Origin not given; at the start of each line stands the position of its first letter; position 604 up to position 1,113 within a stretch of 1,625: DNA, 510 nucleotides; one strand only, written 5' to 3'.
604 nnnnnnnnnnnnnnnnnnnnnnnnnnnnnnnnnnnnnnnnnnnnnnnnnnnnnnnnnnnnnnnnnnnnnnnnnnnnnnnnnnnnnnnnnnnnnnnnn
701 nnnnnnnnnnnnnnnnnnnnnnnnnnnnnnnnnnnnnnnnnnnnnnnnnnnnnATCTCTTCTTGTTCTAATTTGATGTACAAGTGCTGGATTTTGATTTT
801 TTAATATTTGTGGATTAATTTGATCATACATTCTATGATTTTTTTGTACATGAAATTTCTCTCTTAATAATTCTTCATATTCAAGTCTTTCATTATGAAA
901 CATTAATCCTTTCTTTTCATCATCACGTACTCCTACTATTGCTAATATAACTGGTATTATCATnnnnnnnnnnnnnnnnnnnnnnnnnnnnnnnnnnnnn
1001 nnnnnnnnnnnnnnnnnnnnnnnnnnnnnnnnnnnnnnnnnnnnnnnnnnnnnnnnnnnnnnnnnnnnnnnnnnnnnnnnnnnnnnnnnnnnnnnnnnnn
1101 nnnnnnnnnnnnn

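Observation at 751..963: Unassignable 70-aa membrane-microprotein gene convergent with the heat-shock gene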

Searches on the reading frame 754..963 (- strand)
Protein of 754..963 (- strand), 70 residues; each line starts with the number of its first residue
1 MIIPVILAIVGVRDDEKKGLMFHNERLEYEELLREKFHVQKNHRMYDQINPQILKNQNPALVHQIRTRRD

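Call 6: search_protein_families(library=pfam, proteins=[window:754-963:-], max_evalue=10)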
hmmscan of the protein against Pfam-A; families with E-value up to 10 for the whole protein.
seq(70 aa): 0 families

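Call 11: find_homologous_proteins(query=P0001, max_evalue=0.00001)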
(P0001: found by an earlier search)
Query P0001 (170 aa): 7 proteins with E <= 0.00001 among 74 candidates.
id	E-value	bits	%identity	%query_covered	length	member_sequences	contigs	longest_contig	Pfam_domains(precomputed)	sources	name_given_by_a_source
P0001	1.8e-103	361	100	100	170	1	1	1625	PF00011.28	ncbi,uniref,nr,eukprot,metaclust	ncbi:predicted protein [Naegleria gruberi]|uniref:Predicted protein n=1 Tax=Naegleria gruberi TaxID=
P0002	7.3e-29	119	67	54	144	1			-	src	-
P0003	1.8e-11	62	39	59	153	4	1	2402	PF00011.28,PF17886.8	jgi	-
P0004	5.7e-10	57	37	66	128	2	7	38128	PF00011.28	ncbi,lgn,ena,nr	ncbi:MAG: Hsp20 family protein [Bacilli bacterium]|nr:Hsp20 family protein [Bacilli bacterium]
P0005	6.4e-9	54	33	60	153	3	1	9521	PF00011.28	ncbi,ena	-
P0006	6.6e-9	54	36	59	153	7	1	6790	PF27746.1,PF00011.28,PF17886.8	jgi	-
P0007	1.3e-7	50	33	59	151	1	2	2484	PF00011.28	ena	-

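Call 17: search_protein_representatives(protein=window:754-963:-)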
Query: 70 residues. Proteins with E-value up to 0.001 (for the whole library): 3; up to 1e-10: 1; up to 1e-30: 0. The best 3 are listed.
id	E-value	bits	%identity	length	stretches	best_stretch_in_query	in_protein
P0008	1.2e-15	73.0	29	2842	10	9-53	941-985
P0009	7.7e-07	45.2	54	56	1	7-52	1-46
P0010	3.9e-06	42.9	56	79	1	10-48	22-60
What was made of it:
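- On Uncharacterised Naegleria FDP41_011610-like microprotein family (no Pfam entry): phmmer gave E 7.7e-7 and 3.9e-6 against 1.84 billion proteins (call 17).
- Checked: Above all it has significant homologues: E 7.7e-7 and 3.9e-6 against 1.84 billion proteins (call 17).
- The exhaustive phmmer search of 1.84 billion representatives gave P0009 (E 7.7e-7, 54% identity) and P0010 (E 3.9e-6, 56% identity) (call 17). Significant homologues exist, with E about 1e-6 against 1.84 billion proteins (call 17).
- Tried and rejected: Only the exhaustive HMMER search found relatives (call 17).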

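Call 19: list_cluster_members(proteins=[P0009, P0010])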
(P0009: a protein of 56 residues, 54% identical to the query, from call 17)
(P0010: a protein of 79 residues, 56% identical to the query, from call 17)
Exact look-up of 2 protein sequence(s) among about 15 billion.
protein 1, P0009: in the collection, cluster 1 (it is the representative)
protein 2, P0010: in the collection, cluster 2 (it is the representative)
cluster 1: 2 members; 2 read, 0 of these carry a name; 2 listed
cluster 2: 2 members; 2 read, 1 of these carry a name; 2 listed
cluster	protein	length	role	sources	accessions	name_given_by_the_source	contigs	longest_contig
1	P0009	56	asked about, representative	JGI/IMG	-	-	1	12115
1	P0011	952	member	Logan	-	-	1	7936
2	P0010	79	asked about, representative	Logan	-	-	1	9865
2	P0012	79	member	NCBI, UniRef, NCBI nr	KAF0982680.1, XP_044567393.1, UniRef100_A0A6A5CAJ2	hypothetical protein FDP41_011610 [Naegleria fowleri] | Uncharacterized protein n=1 Tax=Naegleria fowleri TaxID=5763 RepID=A0A6A5CAJ2_NAEFO | uncharacterized protein FDP41_011610 [Naegleria fowleri]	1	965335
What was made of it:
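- P0010 is in the same 90% cluster as N. fowleri XP_044567393.1 / FDP41_011610 (call 19).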

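Call 20: find_encoding_contigs(protein=P0012, flank=5000, max_places=4)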
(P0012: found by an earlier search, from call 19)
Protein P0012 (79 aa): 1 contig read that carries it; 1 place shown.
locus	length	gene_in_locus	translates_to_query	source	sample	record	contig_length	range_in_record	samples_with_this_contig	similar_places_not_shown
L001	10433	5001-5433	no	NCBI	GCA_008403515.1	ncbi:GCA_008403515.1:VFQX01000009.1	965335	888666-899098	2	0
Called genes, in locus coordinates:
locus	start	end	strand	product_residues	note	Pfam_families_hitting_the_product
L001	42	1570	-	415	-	-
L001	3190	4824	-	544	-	-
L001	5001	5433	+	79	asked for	-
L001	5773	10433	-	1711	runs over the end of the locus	PF25474:TPR_TmcB, PF00989:PAS (weak), PF13426:PAS_9, PF00211:Guanylate_cyc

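Call 21: find_encoding_contigs(protein=P0009, flank=5000, max_places=4)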
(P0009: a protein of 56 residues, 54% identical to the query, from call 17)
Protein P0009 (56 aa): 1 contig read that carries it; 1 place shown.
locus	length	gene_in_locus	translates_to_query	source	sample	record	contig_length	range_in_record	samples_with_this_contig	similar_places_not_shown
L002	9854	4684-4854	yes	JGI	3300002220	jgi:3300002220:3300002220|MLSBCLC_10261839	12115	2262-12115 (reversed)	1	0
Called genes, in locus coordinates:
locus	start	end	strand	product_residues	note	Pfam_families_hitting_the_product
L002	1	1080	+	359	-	?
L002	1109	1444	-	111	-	-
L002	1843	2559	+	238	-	PF11969:DcpS_C (weak)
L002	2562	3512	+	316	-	-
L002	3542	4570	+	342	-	-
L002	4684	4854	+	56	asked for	-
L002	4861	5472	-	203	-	PF00651:BTB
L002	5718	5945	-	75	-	-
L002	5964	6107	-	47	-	-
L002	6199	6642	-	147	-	PF00415:RCC1 (weak), PF25390:WD40_RLD, PF13540:RCC1_2 (weak)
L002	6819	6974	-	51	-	-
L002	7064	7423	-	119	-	PF25390:WD40_RLD, PF13540:RCC1_2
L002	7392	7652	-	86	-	-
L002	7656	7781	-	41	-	-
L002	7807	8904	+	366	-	-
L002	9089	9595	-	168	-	-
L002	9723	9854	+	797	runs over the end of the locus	?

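Call 22: find_encoding_contigs(protein=P0010, flank=5000, max_places=4)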
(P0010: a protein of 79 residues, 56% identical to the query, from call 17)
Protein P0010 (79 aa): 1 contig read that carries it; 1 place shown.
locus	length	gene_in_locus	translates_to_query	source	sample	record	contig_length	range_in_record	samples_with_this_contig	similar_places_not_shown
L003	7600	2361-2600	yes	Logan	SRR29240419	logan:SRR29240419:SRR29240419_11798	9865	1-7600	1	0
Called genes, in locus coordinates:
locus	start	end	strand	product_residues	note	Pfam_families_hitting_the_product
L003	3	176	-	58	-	?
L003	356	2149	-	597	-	-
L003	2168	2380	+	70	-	-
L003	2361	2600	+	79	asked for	-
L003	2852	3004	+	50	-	-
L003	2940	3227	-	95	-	-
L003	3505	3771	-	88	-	PF00211:Guanylate_cyc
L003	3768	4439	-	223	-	PF00989:PAS (weak), PF13426:PAS_9, PF00211:Guanylate_cyc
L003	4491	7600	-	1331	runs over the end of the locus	PF25474:TPR_TmcB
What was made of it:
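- The neighbours are a PAS-guanylate cyclase in N. fowleri, a BTB protein in L002, and Hsp20 here (calls 20, 21, 22).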

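Call 52: predict_structure(alignment_id=A3)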
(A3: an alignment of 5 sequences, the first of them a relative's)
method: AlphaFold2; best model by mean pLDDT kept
length: 79 residues; sequences in the alignment: 5
mean_pLDDT: 61.0   pTM: 0.27
mean pLDDT of the five models: 61.0, 59.6, 59.5, 57.9, 56.4
residues with pLDDT >= 90: 0; 70-90: 13; 50-70: 61; < 50: 5
segments of 3 or more residues with pLDDT < 50: none
pLDDT, mean of each block of 10 residues (from residue 1): 57 65 59 70 74 58 52 52
secondary structure, 60 per line:
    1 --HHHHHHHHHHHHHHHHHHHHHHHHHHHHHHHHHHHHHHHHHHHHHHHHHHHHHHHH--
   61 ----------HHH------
elements in order: H3-58
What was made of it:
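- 823..924 (-): Conserved charged helix, residues 24-57 (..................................). It carries most of the invariant residues of the family. The AlphaFold2 model of the N. fowleri homologue has one helix over residues 3-58, at low confidence (call 52).
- AlphaFold2 predicts one helix over residues 3-58 of the N. fowleri protein (call 52). The AlphaFold2 model has low confidence (mean pLDDT 61, pTM 0.27, from 5 sequences; call 52).
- Tried and rejected: The AlphaFold2 model of the N. fowleri member was a single long helix at pLDDT 61 (call 52).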

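Call 57: find_encoding_contigs(protein=P0001, flank=2000, max_places=6)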
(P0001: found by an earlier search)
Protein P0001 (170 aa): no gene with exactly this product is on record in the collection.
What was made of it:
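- Tried and rejected: A contig look-up for the Hsp20 product found nothing on record (call 57).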
